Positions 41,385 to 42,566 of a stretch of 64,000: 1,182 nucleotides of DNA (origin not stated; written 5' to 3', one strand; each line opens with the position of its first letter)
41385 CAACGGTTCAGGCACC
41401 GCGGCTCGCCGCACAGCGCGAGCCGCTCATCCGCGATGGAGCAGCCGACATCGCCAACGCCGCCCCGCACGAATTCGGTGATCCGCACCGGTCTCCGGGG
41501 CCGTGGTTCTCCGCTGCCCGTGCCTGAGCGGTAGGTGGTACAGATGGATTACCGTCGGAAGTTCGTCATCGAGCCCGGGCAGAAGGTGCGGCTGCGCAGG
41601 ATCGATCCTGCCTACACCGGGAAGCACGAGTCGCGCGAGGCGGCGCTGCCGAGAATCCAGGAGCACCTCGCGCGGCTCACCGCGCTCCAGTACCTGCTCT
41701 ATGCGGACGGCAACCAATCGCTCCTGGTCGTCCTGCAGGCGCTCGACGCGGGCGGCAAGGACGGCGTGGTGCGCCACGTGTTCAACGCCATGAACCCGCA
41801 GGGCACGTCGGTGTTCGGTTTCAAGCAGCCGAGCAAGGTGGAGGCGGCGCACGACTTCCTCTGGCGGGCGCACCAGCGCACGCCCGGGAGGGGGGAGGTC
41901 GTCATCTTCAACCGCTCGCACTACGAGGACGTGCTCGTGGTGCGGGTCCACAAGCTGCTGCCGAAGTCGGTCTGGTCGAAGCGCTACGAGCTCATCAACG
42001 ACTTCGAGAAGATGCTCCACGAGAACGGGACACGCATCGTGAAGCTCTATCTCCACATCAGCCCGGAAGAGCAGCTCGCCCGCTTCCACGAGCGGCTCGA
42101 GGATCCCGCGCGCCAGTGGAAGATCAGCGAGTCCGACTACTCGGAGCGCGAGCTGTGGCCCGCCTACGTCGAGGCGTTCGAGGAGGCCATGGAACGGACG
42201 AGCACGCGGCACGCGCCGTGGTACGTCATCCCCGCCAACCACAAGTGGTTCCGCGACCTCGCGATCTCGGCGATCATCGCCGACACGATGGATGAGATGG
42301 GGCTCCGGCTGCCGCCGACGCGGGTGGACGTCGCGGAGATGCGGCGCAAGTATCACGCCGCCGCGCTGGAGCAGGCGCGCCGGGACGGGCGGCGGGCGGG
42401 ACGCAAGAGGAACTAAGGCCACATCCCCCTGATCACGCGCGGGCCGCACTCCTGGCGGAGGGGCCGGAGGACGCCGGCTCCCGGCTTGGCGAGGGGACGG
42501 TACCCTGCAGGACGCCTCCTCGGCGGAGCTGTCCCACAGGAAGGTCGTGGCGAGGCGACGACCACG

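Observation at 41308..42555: ppk2 bracketed by 51-bp imperfect direct repeats derived from the 3' end of mscS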

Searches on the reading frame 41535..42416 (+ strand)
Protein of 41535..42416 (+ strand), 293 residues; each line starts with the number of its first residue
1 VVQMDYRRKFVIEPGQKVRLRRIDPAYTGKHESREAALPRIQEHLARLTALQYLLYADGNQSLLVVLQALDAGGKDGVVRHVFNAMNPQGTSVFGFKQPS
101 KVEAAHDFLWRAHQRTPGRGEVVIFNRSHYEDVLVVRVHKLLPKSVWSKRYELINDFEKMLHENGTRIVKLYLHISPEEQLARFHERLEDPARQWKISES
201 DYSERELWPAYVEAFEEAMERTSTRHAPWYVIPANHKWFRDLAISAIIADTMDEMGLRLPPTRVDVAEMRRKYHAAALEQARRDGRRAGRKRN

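Call 6: search_protein_families(library=pfam, proteins=[window:41535-42416:+])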
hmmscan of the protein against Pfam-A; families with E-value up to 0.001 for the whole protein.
window:41535-42416:+ (293 aa): 1 family
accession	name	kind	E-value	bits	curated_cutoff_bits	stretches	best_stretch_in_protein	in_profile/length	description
PF03976.20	PPK2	-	1.3e-72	244.5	22.3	1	41-255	11-224/229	Polyphosphate kinase 2 (PPK2)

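Call 7: search_protein_families(library=ncbifam, proteins=[window:41535-42416:+])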
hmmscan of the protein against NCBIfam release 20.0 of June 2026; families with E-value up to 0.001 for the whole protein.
window:41535-42416:+ (293 aa): 5 families
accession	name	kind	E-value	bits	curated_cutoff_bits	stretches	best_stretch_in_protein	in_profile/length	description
TIGR03709.1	PPK2_rel_1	subfamily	1.1e-111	372.3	247.2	1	9-268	3-262/264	PPK2 family polyphosphate kinase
NF042973.1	ADPpolyPPhtase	equivalog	5.6e-90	301.4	450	1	8-264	4-272/285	ADP-polyphosphate phosphotransferase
TIGR03708.1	poly_P_AMP_trns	equivalog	3.4e-60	204.1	547.65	1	16-253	257-490/493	polyphosphate:AMP phosphotransferase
TIGR03707.1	PPK2_P_aer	equivalog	5.2e-43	147.4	301.8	1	35-248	8-217/230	polyphosphate kinase 2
NF050016.1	PolyPhAMPPhtase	equivalog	7.6e-43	146.8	800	1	57-247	274-464/472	polyphosphate:AMP phosphotransferase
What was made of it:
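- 41535..42416 (+): ppk2 (PPK2-family polyphosphate kinase; the database version starts at ATG 41544). PF03976 E 1e-72; TIGR03709 E 1e-111 (calls 6, 7).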

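Call 19: find_homologous_proteins(query=window:41535-42416:+, max_evalue=1e-30)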
Query window:41535-42416:+ (293 aa): 8000 proteins with E <= 1e-30 among 8000 candidates; the best 120 are listed.
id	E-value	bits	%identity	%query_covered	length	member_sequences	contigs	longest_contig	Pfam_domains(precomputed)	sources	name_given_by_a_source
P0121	1.2e-192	657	100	99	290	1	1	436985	PF03976.21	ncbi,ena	-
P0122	3.4e-175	599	-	-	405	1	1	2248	PF03976.21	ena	-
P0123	3.2e-172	590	91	96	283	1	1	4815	PF03976.21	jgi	jgi:PPK2 family polyphosphate:nucleotide phosphotransferase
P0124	5.9e-168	576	86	99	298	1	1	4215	PF03976.21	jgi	jgi:PPK2 family polyphosphate:nucleotide phosphotransferase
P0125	1.6e-166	571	84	98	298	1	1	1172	PF03976.21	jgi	jgi:PPK2 family polyphosphate:nucleotide phosphotransferase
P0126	2.7e-164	564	83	99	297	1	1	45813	PF03976.21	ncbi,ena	-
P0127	1.5e-163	561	84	99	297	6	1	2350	PF03976.21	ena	-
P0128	2.7e-163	560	84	96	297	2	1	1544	PF03976.21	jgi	-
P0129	3.4e-163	560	84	95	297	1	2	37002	PF03976.21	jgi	jgi:PPK2 family polyphosphate:nucleotide phosphotransferase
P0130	9.2e-163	559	85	97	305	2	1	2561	PF03976.21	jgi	jgi:PPK2 family polyphosphate:nucleotide phosphotransferase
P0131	3.1e-162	557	82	99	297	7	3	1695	PF03976.21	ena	-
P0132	3.2e-162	557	84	94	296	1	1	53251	PF03976.21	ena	-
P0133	5.5e-162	556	83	99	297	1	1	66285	PF03976.21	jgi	jgi:PPK2 family polyphosphate:nucleotide phosphotransferase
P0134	1.1e-161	555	83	97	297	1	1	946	PF03976.21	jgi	jgi:PPK2 family polyphosphate:nucleotide phosphotransferase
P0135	1.7e-159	548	80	99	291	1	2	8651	PF03976.21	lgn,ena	-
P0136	1.4e-157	542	80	98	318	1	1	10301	PF03976.21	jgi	jgi:PPK2 family polyphosphate:nucleotide phosphotransferase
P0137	3.2e-157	540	81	98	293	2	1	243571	PF03976.21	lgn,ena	-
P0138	1.3e-155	535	79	99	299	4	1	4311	PF03976.21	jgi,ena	jgi:PPK2 family polyphosphate:nucleotide phosphotransferase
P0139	4.9e-155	533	79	98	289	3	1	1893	PF03976.21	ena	-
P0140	2.2e-154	531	78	99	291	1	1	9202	PF03976.21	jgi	jgi:PPK2 family polyphosphate:nucleotide phosphotransferase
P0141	2.3e-154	531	80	97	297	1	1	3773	PF03976.21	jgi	jgi:PPK2 family polyphosphate:nucleotide phosphotransferase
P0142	5.2e-154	530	80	97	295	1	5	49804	PF03976.21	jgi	jgi:PPK2 family polyphosphate:nucleotide phosphotransferase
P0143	5.5e-154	530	77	98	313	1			PF03976.21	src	-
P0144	5.8e-154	530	81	97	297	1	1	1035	PF03976.21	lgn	-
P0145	6.5e-154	530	78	99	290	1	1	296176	PF03976.21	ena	-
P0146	3.1e-153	527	78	99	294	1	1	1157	PF03976.21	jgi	jgi:PPK2 family polyphosphate:nucleotide phosphotransferase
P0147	4.0e-153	527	78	98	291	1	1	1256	PF03976.21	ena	-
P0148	4.6e-153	527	80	95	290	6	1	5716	PF03976.21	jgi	jgi:PPK2 family polyphosphate:nucleotide phosphotransferase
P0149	1.2e-152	525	80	92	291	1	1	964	PF03976.21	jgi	jgi:PPK2 family polyphosphate:nucleotide phosphotransferase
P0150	1.5e-152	525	79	97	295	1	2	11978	PF03976.21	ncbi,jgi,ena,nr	ncbi:MAG TPA: polyphosphate kinase 2 family protein [Myxococcota bacterium]|nr:polyphosphate kinase 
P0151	1.6e-152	525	78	99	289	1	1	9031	PF03976.21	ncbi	ncbi:MAG TPA: polyphosphate kinase 2 family protein [Candidatus Binataceae bacterium]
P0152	1.8e-152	525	78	98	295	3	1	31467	PF03976.21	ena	-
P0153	2.6e-152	524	80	95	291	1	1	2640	PF03976.21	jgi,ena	jgi:PPK2 family polyphosphate:nucleotide phosphotransferase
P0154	3.7e-152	524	79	98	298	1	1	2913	PF03976.21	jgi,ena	jgi:PPK2 family polyphosphate:nucleotide phosphotransferase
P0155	4.7e-152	523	78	97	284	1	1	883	PF03976.21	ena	-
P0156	5.0e-152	523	78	97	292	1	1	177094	PF03976.21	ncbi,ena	-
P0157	6.3e-152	523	77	97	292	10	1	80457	PF03976.21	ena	-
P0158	7.0e-152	523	80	95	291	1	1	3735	PF03976.21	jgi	jgi:PPK2 family polyphosphate:nucleotide phosphotransferase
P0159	7.2e-152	523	75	99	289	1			PF03976.21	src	-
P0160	1.3e-151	522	76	99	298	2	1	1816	PF03976.21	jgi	jgi:PPK2 family polyphosphate:nucleotide phosphotransferase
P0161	1.7e-151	522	77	97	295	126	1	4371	PF03976.21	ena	-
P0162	1.9e-151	521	80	95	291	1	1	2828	PF03976.21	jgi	jgi:PPK2 family polyphosphate:nucleotide phosphotransferase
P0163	1.9e-151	521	78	97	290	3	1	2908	PF03976.21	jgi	jgi:PPK2 family polyphosphate:nucleotide phosphotransferase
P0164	2.9e-151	521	80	94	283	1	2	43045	PF03976.21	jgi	jgi:PPK2 family polyphosphate:nucleotide phosphotransferase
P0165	3.9e-151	520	78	97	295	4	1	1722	PF03976.21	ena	-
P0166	6.5e-151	520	78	96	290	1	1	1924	PF03976.21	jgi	jgi:PPK2 family polyphosphate:nucleotide phosphotransferase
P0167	9.2e-151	519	78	97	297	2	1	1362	PF03976.21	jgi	-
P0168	1.3e-150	519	76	99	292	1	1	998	PF03976.21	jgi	jgi:PPK2 family polyphosphate:nucleotide phosphotransferase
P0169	1.4e-150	519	75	98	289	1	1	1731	PF03976.21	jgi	jgi:PPK2 family polyphosphate:nucleotide phosphotransferase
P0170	1.6e-150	518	76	99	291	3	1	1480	PF03976.21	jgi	jgi:PPK2 family polyphosphate:nucleotide phosphotransferase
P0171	1.6e-150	518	77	97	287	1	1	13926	PF03976.21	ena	-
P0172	1.8e-150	518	78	92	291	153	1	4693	PF03976.21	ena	-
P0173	2.1e-150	518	77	98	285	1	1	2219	PF03976.21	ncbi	-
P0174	2.2e-150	518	77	98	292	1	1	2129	PF03976.21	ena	-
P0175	2.2e-150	518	78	97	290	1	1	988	PF03976.21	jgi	-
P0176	2.5e-150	518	78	99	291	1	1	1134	PF03976.21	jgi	jgi:PPK2 family polyphosphate:nucleotide phosphotransferase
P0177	3.0e-150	517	78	97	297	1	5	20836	PF03976.21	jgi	jgi:PPK2 family polyphosphate:nucleotide phosphotransferase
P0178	3.4e-150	517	77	97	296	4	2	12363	PF03976.21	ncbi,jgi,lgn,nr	ncbi:MAG: polyphosphate kinase 2 family protein [Methylococcaceae bacterium]|jgi:PPK2 family polypho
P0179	3.6e-150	517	79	96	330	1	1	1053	PF03976.21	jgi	jgi:PPK2 family polyphosphate:nucleotide phosphotransferase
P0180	3.9e-150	517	77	97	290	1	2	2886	PF03976.21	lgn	-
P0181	4.0e-150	517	79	95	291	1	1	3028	PF03976.21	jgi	jgi:PPK2 family polyphosphate:nucleotide phosphotransferase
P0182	4.4e-150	517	75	98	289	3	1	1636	PF03976.21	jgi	jgi:PPK2 family polyphosphate:nucleotide phosphotransferase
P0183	4.7e-150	517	76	98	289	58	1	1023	PF03976.21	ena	-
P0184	4.8e-150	517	77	98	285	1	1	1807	PF03976.21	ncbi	-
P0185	4.9e-150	517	76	97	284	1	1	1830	PF03976.21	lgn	-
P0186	5.0e-150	517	75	98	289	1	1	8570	PF03976.21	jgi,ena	-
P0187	5.7e-150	517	75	98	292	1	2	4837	PF03976.21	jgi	-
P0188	8.0e-150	516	79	95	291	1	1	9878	PF03976.21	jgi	jgi:PPK2 family polyphosphate:nucleotide phosphotransferase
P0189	8.2e-150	516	77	98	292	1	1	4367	PF03976.21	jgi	jgi:PPK2 family polyphosphate:nucleotide phosphotransferase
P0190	8.8e-150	516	79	95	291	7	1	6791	PF03976.21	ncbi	-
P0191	1.1e-149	516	75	99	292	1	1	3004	PF03976.21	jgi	jgi:PPK2 family polyphosphate:nucleotide phosphotransferase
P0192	1.1e-149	516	79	94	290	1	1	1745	PF03976.21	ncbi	-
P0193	1.3e-149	515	75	99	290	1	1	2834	PF03976.21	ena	-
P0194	1.4e-149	515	75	98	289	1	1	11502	PF03976.21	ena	-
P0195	1.4e-149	515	77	97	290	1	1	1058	PF03976.21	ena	-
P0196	1.4e-149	515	76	97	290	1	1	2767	PF03976.21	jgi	-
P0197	1.5e-149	515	76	97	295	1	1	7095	PF03976.21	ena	-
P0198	1.7e-149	515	76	97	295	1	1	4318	PF03976.21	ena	-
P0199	1.7e-149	515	75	99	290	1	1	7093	PF03976.21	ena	-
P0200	1.7e-149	515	80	95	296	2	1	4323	PF03976.21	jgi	jgi:PPK2 family polyphosphate:nucleotide phosphotransferase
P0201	1.8e-149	515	76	99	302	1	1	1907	PF03976.21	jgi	jgi:PPK2 family polyphosphate:nucleotide phosphotransferase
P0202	1.8e-149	515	76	99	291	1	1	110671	PF03976.21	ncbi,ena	-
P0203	1.9e-149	515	76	97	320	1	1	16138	PF03976.21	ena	-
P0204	1.9e-149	515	76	98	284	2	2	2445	PF03976.21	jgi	jgi:PPK2 family polyphosphate:nucleotide phosphotransferase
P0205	2.4e-149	515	77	97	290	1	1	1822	PF03976.21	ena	-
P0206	2.8e-149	514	77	97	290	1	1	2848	PF03976.21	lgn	-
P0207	2.8e-149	514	77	98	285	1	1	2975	PF03976.21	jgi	jgi:PPK2 family polyphosphate:nucleotide phosphotransferase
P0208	4.0e-149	514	77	97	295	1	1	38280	PF03976.21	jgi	jgi:PPK2 family polyphosphate:nucleotide phosphotransferase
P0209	4.1e-149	514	76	99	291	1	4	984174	PF03976.21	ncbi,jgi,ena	jgi:PPK2 family polyphosphate:nucleotide phosphotransferase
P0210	5.0e-149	514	77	95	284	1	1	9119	PF03976.21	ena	-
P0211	5.4e-149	513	78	92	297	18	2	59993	PF03976.21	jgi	jgi:PPK2 family polyphosphate:nucleotide phosphotransferase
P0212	6.0e-149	513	77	98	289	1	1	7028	PF03976.21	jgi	jgi:PPK2 family polyphosphate:nucleotide phosphotransferase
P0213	6.5e-149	513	76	99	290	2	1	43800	PF03976.21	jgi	jgi:PPK2 family polyphosphate:nucleotide phosphotransferase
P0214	6.9e-149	513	77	92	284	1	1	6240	PF03976.21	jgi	jgi:PPK2 family polyphosphate:nucleotide phosphotransferase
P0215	7.1e-149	513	74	99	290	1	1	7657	PF03976.21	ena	-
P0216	7.6e-149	513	77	98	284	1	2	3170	PF03976.21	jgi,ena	-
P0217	8.6e-149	513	77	99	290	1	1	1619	PF03976.21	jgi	jgi:PPK2 family polyphosphate:nucleotide phosphotransferase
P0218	9.5e-149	513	76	96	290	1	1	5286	PF03976.21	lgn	-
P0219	9.7e-149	513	79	95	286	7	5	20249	PF03976.21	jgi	jgi:PPK2 family polyphosphate:nucleotide phosphotransferase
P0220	1.0e-148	512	74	99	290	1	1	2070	PF03976.21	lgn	-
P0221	1.0e-148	512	77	97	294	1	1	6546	PF03976.21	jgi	jgi:PPK2 family polyphosphate:nucleotide phosphotransferase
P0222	1.1e-148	512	75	99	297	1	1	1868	PF03976.21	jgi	jgi:PPK2 family polyphosphate:nucleotide phosphotransferase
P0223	1.2e-148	512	76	96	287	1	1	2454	PF03976.21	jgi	jgi:PPK2 family polyphosphate:nucleotide phosphotransferase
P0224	1.2e-148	512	75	99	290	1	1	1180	PF03976.21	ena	-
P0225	1.3e-148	512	75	98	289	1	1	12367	PF03976.21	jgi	jgi:PPK2 family polyphosphate:nucleotide phosphotransferase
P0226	1.5e-148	512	76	98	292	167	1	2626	PF03976.21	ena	-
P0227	1.5e-148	512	74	98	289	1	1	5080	PF03976.21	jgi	jgi:PPK2 family polyphosphate:nucleotide phosphotransferase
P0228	1.5e-148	512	75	99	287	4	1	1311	PF03976.21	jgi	jgi:PPK2 family polyphosphate:nucleotide phosphotransferase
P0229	1.7e-148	512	75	98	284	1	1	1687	PF03976.21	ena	-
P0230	1.9e-148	512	77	96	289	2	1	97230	PF03976.21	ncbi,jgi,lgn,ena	-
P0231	1.9e-148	512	79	94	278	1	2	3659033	PF03976.21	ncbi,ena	ncbi:MAG: polyphosphate kinase 2 family protein [Candidatus Binataceae bacterium]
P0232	2.3e-148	511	74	99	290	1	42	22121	PF03976.21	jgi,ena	-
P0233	2.3e-148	511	76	97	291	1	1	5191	PF03976.21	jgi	-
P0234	2.4e-148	511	77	98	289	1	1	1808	PF03976.21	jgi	jgi:PPK2 family polyphosphate:nucleotide phosphotransferase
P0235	2.5e-148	511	74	99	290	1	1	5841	PF03976.21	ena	-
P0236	2.5e-148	511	74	99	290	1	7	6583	PF03976.21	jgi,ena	-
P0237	2.7e-148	511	75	98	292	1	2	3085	PF03976.21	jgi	jgi:PPK2 family polyphosphate:nucleotide phosphotransferase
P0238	2.9e-148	511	76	97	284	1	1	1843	PF03976.21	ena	-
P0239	3.1e-148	511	74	99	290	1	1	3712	PF03976.21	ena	-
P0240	3.1e-148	511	77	94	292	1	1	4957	PF03976.21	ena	-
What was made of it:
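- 41535..42416 (+): Homologues are 84-91% identical (call 19).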

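Call 20: find_encoding_contigs(protein=P0123, flank=6000, max_places=3)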
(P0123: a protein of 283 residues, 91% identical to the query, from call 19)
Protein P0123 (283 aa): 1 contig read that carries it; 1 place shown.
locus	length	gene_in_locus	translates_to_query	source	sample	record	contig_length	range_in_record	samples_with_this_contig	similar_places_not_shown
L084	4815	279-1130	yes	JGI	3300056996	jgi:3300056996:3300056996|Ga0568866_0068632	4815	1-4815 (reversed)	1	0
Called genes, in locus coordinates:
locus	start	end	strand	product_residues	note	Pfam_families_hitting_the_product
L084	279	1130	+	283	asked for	PF03976:PPK2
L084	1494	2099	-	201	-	PF03886:ABC_trans_aux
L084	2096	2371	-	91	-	-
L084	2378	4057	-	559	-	PF00916:Sulfate_transp, PF01740:STAS, PF13466:STAS_2 (weak)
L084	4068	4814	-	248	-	?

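Call 21: find_encoding_contigs(protein=P0124, flank=6000, max_places=3)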
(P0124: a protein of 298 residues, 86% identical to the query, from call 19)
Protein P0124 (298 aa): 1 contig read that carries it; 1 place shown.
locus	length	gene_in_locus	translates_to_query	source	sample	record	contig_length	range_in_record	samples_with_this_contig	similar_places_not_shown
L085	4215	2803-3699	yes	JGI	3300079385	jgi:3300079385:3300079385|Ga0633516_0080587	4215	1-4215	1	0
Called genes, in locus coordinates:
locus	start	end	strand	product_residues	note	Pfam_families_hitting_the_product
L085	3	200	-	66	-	?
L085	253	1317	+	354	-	PF01594:AI-2E_transport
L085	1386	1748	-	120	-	-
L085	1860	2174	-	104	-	PF06411:HdeA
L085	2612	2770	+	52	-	-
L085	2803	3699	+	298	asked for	PF03976:PPK2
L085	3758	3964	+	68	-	-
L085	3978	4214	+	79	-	?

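Call 22: find_encoding_contigs(protein=P0122, flank=6000, max_places=3)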
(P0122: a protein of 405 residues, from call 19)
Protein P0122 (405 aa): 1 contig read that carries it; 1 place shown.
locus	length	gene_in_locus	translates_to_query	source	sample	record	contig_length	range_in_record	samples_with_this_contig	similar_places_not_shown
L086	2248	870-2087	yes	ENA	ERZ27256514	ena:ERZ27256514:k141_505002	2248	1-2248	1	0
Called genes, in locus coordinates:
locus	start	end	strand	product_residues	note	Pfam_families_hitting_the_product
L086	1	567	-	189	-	?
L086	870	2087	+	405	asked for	PF03976:PPK2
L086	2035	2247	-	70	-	?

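Call 44: find_encoding_contigs(protein=P0133, flank=10000, max_places=2)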
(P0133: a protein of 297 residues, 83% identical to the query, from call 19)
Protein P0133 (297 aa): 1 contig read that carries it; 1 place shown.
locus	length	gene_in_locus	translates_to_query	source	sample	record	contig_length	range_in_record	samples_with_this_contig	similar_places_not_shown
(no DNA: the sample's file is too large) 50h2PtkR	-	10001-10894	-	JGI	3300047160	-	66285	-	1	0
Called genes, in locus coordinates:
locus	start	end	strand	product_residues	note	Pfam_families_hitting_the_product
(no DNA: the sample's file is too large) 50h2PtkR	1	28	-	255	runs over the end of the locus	PF00528:BPD_transp_1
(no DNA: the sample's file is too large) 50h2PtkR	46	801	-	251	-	PF13531:SBP_bac_11, PF01547:SBP_bac_1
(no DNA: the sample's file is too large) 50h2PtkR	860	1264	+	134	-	-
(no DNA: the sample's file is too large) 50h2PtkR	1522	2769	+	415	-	PF01103:Omp85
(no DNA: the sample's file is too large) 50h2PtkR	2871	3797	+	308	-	-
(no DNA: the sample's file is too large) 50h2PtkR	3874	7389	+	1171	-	PF13191:AAA_16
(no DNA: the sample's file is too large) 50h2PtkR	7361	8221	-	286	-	PF01135:PCMT, PF01209:Ubie_methyltran, PF13489:Methyltransf_23, PF05175:MTS (weak), PF08241:Methyltransf_11, PF08242:Methyltransf_12, PF13649:Methyltransf_25, PF13847:Methyltransf_31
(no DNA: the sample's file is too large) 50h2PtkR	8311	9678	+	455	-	PF07690:MFS_1, PF00083:Sugar_tr, PF07690:MFS_1 (weak)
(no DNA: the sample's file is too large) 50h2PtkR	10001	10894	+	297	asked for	PF03976:PPK2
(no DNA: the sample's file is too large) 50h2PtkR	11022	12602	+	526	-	PF00916:Sulfate_transp, PF01740:STAS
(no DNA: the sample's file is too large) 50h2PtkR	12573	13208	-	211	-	PF00005:ABC_tran, PF02463:SMC_N (faint), PF13304:AAA_21 (faint)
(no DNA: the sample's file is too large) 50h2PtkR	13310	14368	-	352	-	PF05992:SbmA_BacA, PF06472:ABC_membrane_2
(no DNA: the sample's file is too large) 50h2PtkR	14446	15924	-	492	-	PF00089:Trypsin, PF13365:Trypsin_2, PF00595:PDZ, PF13180:PDZ_2, PF17820:PDZ_6, PF00595:PDZ, PF13180:PDZ_2, PF17820:PDZ_6, +1 more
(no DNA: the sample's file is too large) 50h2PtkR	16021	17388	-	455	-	PF00149:Metallophos (weak), PF12850:Metallophos_2 (faint)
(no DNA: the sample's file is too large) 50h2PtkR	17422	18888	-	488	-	PF00672:HAMP, PF00512:HisKA, PF02518:HATPase_c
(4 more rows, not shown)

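Call 45: find_encoding_contigs(protein=P0126, flank=10000, max_places=2)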
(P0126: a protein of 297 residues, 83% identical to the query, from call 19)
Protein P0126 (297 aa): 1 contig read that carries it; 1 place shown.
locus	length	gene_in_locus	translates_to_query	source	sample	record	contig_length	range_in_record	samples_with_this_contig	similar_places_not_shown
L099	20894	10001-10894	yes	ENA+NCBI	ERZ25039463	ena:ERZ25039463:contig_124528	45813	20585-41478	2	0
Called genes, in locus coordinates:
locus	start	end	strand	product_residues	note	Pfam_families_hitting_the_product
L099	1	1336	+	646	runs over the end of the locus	PF00664:ABC_membrane, PF00005:ABC_tran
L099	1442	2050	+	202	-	-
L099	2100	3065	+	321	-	PF00685:Sulfotransfer_1, PF13469:Sulfotransfer_3 (faint)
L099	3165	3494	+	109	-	PF00903:Glyoxalase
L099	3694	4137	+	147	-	PF00903:Glyoxalase, PF13468:Glyoxalase_3 (weak), PF13669:Glyoxalase_4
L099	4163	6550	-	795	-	PF00884:Sulfatase, PF16347:SGSH_C (faint)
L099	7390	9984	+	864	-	PF00690:Cation_ATPase_N, PF00122:E1-E2_ATPase, PF00702:Hydrolase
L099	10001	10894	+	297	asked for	PF03976:PPK2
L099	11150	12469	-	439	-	PF02550:AcetylCoA_hydro (weak), PF13336:AcetylCoA_hyd_C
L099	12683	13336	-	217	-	PF07452:CHRD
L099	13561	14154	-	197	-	PF02798:GST_N, PF13417:GST_N_3, PF13409:GST_N_2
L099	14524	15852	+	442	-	PF13701:DDE_Tnp_1_4, PF01609:DDE_Tnp_1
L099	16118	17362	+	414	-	PF05598:DUF772, PF01609:DDE_Tnp_1, PF13751:DDE_Tnp_1_6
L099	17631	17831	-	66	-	PF00248:Aldo_ket_red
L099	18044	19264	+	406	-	PF00067:p450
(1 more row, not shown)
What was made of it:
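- A relative's neighbourhood encodes a LigD primase-polymerase, so end joining may exist in this group (call 45).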
